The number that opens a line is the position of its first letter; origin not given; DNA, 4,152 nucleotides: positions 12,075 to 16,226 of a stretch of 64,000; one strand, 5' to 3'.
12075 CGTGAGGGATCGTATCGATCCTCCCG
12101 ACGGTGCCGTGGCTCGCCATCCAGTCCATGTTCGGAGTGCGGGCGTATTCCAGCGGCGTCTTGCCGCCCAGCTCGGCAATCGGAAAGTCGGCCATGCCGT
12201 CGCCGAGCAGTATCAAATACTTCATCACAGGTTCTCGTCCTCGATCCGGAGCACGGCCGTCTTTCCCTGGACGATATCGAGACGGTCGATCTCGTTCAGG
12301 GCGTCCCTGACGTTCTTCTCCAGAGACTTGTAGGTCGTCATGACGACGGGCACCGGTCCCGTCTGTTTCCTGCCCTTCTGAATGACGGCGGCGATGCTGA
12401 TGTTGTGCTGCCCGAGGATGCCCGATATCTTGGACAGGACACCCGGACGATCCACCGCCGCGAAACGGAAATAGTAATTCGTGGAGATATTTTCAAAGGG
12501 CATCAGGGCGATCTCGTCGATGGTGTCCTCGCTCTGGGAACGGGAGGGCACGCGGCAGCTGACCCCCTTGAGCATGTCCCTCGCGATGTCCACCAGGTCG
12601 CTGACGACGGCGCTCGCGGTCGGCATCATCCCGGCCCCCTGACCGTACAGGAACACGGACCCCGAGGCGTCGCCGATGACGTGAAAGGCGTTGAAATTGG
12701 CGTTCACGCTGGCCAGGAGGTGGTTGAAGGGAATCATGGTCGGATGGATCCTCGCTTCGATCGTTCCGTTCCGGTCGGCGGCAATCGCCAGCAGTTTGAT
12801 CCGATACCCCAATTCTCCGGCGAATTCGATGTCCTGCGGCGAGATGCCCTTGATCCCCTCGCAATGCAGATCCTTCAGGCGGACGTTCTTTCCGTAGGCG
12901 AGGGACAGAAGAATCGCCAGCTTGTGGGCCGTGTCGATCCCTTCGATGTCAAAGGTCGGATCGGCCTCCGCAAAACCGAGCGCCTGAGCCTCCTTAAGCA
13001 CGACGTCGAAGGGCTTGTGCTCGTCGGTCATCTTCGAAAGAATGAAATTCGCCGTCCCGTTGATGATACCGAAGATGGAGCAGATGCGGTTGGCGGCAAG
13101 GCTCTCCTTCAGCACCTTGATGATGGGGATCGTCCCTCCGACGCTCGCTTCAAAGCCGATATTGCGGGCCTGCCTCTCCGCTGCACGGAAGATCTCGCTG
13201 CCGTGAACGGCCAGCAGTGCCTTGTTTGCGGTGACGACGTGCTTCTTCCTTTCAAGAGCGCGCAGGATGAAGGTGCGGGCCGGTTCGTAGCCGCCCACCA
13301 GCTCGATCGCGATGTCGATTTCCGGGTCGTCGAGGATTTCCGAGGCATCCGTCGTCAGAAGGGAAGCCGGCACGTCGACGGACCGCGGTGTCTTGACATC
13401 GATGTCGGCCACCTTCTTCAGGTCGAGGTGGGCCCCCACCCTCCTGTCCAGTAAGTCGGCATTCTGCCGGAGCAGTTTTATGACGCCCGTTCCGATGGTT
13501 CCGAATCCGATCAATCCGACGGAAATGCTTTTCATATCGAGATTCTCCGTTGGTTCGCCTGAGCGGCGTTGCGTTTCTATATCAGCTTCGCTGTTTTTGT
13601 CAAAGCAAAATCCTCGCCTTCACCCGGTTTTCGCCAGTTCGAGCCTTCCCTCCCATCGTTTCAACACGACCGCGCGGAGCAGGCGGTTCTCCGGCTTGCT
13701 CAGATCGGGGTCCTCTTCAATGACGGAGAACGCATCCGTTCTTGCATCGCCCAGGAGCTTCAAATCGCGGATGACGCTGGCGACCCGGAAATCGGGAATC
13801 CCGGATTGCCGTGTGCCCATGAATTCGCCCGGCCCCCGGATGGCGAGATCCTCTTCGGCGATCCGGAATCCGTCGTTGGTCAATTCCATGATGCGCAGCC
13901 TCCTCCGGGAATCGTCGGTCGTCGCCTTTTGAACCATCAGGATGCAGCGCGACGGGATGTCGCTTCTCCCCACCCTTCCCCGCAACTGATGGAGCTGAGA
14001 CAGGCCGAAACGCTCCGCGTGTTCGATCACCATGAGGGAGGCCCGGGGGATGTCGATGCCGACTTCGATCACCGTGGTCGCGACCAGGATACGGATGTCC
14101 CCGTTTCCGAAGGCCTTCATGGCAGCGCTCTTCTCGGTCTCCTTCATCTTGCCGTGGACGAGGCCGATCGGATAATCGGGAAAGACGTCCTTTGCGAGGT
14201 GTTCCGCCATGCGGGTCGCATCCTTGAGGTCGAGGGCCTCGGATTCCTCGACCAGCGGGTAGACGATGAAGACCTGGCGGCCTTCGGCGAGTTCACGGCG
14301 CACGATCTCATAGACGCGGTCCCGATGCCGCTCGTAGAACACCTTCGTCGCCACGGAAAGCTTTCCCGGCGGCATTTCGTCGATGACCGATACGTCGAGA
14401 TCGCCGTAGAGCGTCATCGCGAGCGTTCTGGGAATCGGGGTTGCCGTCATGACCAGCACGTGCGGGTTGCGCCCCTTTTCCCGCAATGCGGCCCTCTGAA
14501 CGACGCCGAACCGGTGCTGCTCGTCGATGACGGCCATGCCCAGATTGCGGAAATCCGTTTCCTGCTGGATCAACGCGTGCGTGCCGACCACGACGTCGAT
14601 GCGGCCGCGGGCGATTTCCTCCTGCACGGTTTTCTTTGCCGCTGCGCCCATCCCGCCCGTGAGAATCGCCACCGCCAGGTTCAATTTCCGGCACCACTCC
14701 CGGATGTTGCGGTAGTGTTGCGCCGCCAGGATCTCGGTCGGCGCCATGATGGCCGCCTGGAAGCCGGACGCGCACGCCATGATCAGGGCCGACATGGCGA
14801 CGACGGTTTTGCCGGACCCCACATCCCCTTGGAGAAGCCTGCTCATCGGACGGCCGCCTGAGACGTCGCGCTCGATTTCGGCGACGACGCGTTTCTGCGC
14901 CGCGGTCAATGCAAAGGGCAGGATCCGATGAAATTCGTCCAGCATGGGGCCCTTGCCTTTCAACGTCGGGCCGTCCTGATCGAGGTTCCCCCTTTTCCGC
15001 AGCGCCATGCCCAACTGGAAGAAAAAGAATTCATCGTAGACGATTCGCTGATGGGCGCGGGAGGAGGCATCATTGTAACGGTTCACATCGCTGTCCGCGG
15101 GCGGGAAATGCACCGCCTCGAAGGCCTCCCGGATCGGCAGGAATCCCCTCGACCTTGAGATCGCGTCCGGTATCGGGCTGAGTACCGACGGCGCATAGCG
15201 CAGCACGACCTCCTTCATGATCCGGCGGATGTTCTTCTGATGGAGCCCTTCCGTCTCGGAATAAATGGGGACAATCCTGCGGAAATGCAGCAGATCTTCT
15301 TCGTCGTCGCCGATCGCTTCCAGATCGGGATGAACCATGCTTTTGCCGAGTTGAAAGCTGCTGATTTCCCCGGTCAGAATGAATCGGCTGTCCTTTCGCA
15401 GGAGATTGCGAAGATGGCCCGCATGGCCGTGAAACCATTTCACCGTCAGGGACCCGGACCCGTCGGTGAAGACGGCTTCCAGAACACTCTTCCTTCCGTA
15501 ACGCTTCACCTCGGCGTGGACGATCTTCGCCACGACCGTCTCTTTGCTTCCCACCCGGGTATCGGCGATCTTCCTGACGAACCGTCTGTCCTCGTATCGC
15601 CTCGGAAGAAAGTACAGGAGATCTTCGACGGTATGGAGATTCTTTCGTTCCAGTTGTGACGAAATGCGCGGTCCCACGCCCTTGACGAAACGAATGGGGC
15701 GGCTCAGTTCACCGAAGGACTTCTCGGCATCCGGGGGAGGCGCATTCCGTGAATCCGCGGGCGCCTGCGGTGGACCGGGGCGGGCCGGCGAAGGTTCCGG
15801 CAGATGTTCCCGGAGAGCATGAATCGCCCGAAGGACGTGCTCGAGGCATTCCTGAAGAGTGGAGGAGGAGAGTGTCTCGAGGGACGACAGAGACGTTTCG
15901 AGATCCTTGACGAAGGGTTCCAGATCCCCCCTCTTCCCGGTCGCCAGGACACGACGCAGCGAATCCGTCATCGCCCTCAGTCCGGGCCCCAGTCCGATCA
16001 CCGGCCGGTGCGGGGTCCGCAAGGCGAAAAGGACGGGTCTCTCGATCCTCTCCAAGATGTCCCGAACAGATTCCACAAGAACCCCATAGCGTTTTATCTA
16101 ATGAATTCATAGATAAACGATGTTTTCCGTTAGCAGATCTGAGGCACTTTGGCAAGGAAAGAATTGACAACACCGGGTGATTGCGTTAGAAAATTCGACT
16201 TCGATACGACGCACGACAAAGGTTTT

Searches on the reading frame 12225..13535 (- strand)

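Call 68: search_protein_families(library=pfam, proteins=[window:12225-13535:-], max_evalue=0.00001)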
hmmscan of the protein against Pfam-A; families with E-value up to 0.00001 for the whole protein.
window:12225-13535:- (436 aa): 3 families
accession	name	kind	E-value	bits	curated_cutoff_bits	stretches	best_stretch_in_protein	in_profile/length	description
PF00742.24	Homoserine_dh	-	2.9e-63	213.3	22.9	1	137-315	1-173/173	Homoserine dehydrogenase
PF03447.22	NAD_binding_3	-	5.5e-19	69.4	24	1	10-128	1-115/116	Homoserine dehydrogenase, NAD binding domain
PF01842.31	ACT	-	5.4e-09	36.1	27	1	357-419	4-64/66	ACT domain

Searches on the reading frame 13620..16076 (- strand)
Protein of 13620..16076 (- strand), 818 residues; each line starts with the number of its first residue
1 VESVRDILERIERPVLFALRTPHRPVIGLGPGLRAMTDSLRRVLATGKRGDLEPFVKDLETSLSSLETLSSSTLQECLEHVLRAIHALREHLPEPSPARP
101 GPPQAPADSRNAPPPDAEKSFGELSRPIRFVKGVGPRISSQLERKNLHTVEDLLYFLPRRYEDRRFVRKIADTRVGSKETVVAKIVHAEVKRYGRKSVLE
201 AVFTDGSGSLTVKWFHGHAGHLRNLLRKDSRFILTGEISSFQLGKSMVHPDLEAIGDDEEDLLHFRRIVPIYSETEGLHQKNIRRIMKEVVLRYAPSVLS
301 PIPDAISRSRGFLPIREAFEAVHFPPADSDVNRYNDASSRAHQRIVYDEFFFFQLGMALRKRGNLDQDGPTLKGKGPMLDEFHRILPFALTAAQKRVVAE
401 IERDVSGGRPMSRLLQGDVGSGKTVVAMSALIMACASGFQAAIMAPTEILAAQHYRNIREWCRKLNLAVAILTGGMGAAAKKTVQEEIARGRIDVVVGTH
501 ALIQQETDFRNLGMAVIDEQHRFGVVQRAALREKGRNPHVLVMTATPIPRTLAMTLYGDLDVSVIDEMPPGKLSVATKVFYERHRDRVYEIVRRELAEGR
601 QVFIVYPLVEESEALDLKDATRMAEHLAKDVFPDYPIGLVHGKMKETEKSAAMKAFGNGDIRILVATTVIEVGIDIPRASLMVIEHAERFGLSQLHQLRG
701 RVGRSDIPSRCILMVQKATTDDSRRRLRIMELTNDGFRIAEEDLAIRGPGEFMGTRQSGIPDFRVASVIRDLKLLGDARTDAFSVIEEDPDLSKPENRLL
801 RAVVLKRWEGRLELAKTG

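Call 68: search_protein_families(library=pfam, proteins=[window:13620-16076:-], max_evalue=0.00001)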
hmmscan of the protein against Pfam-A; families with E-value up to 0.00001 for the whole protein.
window:13620-16076:- (818 aa): 7 families
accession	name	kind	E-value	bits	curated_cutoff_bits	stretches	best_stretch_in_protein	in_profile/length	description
PF17191.10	RecG_wedge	-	1.2e-31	110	23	1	127-290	1-158/162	RecG wedge domain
PF00270.35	DEAD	-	1.8e-24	86.8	26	1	391-553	1-165/167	DEAD/DEAH box helicase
PF00271.37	Helicase_C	-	2.3e-22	79.8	23.5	1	590-705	8-109/110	Helicase conserved C-terminal domain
PF19833.4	RecG_dom3_C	-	8.6e-18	64.6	26.8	1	733-801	1-70/87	ATP-dependent DNA helicase RecG, domain 3, C-terminal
PF04851.21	ResIII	-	5.9e-09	36.5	22.5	1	390-547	4-162/164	Type III restriction enzyme, res subunit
PF00176.29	SNF2-rel_dom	-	9.3e-08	31.9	24.9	1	411-552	18-168/290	SNF2-related domain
PF01336.31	tRNA_anti-codon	-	8.3e-06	26.1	27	0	185-253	7-73/75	OB-fold nucleic acid binding domain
